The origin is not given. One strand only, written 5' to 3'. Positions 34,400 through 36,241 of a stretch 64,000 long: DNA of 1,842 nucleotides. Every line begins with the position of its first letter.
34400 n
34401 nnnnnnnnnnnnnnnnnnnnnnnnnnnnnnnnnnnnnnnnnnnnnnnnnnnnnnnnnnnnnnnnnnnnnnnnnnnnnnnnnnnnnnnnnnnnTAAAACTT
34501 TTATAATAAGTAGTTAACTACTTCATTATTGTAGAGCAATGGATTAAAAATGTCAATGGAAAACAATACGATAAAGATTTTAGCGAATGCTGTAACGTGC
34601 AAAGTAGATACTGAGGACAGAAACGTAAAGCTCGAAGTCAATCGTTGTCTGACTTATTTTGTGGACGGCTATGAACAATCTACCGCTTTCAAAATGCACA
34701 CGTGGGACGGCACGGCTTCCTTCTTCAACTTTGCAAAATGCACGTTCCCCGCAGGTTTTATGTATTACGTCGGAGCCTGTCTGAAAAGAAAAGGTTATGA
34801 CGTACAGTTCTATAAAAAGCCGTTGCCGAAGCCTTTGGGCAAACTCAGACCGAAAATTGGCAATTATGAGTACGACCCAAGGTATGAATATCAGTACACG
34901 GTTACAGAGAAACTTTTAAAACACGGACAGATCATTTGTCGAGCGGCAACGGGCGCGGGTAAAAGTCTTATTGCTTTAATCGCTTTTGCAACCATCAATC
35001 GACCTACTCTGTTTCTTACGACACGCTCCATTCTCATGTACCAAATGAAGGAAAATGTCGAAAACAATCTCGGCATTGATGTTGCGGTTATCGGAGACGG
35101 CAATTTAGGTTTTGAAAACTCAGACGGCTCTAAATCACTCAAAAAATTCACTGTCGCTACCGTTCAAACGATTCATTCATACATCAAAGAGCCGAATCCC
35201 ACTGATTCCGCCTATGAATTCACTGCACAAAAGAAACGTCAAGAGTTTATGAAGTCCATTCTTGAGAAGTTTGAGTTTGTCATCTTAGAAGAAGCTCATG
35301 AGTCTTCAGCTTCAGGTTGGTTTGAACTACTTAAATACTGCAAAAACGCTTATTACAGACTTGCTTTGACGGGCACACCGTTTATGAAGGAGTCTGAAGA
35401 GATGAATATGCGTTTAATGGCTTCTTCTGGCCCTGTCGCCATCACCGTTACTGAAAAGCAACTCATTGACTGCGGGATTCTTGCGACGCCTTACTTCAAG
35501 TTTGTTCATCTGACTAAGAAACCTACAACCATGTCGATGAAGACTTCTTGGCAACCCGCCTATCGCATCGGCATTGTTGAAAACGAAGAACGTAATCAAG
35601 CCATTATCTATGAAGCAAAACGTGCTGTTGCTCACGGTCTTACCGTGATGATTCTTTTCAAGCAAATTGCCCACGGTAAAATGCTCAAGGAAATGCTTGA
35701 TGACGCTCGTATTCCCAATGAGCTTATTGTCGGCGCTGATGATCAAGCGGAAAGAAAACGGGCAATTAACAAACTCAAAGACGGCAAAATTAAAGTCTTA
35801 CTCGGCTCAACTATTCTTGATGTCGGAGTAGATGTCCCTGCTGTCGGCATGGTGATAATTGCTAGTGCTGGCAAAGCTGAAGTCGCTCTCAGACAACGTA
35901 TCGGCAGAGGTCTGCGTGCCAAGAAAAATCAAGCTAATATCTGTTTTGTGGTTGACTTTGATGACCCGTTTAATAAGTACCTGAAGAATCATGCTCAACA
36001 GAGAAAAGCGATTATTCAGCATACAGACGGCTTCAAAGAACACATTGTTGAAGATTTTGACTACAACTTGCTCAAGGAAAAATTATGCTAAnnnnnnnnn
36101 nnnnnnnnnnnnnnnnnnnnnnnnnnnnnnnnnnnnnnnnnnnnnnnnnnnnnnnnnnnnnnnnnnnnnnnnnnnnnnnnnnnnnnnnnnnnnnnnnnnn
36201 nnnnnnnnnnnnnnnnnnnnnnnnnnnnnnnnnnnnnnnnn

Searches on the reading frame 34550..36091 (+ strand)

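Call 25: search_protein_families(library=pfam, max_evalue=0.001, proteins=[window:34550-36091:+])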
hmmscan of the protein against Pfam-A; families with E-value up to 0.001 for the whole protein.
window:34550-36091:+ (513 aa): 5 families
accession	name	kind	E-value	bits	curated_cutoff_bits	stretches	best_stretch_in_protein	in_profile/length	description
PF04851.21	ResIII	-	4.5e-18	66.1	22.5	1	113-278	6-163/164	Type III restriction enzyme, res subunit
PF00271.37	Helicase_C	-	3.6e-13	50.2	23.5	1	364-457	16-109/110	Helicase conserved C-terminal domain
PF00270.35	DEAD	-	3e-11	43.8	26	1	113-281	2-163/167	DEAD/DEAH box helicase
PF18766.7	SWI2_SNF2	-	4.4e-06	27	26.7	1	133-284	26-162/221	SWI2/SNF2 ATPase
PF16203.11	ERCC3_RAD25_C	-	1.6e-05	24.8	27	1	388-463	80-157/248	ERCC3/RAD25/XPB C-terminal helicase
